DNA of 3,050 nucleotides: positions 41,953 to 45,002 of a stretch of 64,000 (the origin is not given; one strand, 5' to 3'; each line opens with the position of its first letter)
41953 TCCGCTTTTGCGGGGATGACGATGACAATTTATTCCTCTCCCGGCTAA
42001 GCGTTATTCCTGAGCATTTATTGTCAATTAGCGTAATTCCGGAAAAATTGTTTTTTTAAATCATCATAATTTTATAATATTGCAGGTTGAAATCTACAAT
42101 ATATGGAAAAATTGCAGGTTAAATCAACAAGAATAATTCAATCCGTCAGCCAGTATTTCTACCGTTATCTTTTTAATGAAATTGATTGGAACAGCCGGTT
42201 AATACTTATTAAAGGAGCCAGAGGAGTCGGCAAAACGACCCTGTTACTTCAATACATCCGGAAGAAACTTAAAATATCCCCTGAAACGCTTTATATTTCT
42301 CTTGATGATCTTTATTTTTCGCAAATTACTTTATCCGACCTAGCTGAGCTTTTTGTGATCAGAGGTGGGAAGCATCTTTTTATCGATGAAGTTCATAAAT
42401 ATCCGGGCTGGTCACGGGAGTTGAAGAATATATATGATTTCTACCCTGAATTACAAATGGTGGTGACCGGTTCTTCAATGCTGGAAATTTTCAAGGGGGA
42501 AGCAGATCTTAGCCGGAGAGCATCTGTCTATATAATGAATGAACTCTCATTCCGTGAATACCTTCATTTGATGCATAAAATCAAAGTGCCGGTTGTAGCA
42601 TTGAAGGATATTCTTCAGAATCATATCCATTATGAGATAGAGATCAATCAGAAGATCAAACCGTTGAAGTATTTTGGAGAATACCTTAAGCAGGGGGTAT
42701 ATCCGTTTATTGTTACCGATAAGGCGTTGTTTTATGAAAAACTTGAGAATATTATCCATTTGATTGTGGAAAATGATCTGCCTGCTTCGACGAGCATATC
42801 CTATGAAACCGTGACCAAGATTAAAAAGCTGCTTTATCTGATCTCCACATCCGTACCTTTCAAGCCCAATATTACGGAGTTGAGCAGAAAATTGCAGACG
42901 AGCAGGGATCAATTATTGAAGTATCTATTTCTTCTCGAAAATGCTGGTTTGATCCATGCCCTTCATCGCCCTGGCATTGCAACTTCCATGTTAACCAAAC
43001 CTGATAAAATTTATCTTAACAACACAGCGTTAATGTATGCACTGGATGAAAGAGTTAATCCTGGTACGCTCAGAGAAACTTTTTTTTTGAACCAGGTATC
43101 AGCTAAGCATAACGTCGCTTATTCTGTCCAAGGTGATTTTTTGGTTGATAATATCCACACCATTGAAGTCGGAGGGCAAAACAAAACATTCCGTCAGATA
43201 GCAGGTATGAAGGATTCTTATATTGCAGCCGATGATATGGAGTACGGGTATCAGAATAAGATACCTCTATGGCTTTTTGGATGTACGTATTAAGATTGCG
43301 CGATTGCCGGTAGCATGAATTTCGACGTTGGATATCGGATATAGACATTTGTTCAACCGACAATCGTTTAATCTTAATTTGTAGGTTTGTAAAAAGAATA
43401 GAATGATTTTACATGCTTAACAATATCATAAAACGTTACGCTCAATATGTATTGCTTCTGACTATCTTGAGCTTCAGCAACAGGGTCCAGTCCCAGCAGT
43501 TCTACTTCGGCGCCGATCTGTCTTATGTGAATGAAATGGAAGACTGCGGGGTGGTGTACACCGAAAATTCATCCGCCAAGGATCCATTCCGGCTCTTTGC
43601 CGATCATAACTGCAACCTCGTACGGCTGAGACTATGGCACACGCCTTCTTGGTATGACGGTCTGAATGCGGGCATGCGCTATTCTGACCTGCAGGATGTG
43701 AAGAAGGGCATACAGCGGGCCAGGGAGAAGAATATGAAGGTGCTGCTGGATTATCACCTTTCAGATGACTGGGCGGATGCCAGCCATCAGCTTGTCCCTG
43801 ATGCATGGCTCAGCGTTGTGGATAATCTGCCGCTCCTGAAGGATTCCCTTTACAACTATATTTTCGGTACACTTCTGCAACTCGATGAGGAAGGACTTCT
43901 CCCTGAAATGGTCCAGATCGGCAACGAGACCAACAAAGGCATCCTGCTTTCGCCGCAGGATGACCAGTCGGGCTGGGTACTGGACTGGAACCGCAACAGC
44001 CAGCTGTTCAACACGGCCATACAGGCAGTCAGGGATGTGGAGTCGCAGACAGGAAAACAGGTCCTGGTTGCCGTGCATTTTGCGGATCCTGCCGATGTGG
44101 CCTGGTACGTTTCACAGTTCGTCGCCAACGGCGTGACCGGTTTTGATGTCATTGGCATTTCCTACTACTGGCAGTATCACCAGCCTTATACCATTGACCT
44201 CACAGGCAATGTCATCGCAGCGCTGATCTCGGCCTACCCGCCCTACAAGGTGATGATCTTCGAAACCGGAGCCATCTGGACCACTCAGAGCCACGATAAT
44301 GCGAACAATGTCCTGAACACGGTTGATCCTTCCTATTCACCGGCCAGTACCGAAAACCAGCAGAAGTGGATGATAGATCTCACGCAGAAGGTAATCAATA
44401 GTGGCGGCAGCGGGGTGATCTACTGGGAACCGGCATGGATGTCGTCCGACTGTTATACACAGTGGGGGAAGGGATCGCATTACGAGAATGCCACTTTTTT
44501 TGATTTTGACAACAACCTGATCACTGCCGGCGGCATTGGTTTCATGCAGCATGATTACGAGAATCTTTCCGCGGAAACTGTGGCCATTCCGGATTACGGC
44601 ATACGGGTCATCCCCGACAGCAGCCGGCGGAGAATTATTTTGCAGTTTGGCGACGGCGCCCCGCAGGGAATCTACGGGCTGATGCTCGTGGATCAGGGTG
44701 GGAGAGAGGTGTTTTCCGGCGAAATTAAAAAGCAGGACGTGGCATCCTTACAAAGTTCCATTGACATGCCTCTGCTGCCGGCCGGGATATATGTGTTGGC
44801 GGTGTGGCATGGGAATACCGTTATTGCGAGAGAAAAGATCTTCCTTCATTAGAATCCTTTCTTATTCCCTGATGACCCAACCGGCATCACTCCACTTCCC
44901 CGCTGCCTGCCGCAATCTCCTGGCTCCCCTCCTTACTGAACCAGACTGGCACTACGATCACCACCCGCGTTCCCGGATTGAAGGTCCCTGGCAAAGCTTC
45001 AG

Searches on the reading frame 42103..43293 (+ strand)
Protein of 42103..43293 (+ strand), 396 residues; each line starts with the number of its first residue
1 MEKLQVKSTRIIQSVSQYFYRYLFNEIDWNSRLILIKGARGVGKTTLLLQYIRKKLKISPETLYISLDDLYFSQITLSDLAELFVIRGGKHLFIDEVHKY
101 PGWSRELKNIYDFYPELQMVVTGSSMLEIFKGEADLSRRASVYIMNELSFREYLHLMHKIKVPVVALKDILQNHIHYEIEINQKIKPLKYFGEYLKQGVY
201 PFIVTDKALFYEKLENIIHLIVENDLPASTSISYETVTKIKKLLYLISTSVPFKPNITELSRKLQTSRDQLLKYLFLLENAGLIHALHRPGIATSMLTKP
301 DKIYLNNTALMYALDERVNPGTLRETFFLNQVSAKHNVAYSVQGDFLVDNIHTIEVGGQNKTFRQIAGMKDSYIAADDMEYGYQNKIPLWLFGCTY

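Call 7: search_protein_families(library=pfam, proteins=[window:42103-43293:+], max_evalue=0.001)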
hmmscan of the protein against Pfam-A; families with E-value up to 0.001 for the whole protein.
window:42103-43293:+ (396 aa): 3 families
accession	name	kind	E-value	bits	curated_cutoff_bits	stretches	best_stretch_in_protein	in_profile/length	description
PF13173.12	AAA_14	-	5.1e-29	101.3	27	1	31-154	2-129/129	AAA domain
PF13635.12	DUF4143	-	6.6e-06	26.4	28.1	1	236-336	12-122/160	Domain of unknown function (DUF4143)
PF13401.12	AAA_22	-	0.00012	22.8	27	0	32-71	6-45/130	AAA domain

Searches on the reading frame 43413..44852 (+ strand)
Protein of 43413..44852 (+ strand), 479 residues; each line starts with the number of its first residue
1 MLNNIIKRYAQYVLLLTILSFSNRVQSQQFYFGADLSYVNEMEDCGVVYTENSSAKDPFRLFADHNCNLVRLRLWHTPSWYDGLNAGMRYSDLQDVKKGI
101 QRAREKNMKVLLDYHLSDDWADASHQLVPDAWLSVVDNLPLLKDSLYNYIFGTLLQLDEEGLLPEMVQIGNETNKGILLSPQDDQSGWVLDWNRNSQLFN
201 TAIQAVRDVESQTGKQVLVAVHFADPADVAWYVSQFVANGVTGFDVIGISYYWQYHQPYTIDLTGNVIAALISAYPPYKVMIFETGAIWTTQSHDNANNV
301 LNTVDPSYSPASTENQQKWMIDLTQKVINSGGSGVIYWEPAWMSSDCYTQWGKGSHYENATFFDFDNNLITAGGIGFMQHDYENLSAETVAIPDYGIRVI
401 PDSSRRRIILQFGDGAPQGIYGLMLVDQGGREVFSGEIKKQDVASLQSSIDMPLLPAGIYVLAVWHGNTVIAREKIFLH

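Call 7: search_protein_families(library=pfam, proteins=[window:43413-44852:+], max_evalue=0.001)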
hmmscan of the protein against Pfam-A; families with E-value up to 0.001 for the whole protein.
window:43413-44852:+ (479 aa): 2 families
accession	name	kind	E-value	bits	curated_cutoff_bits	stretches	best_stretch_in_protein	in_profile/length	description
PF07745.19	Glyco_hydro_53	-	6e-89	298.8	24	1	31-371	1-335/340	Glycosyl hydrolase family 53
PF00150.24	Cellulase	-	1.2e-05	25.4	23.5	1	49-120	18-88/272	Cellulase (glycosyl hydrolase family 5)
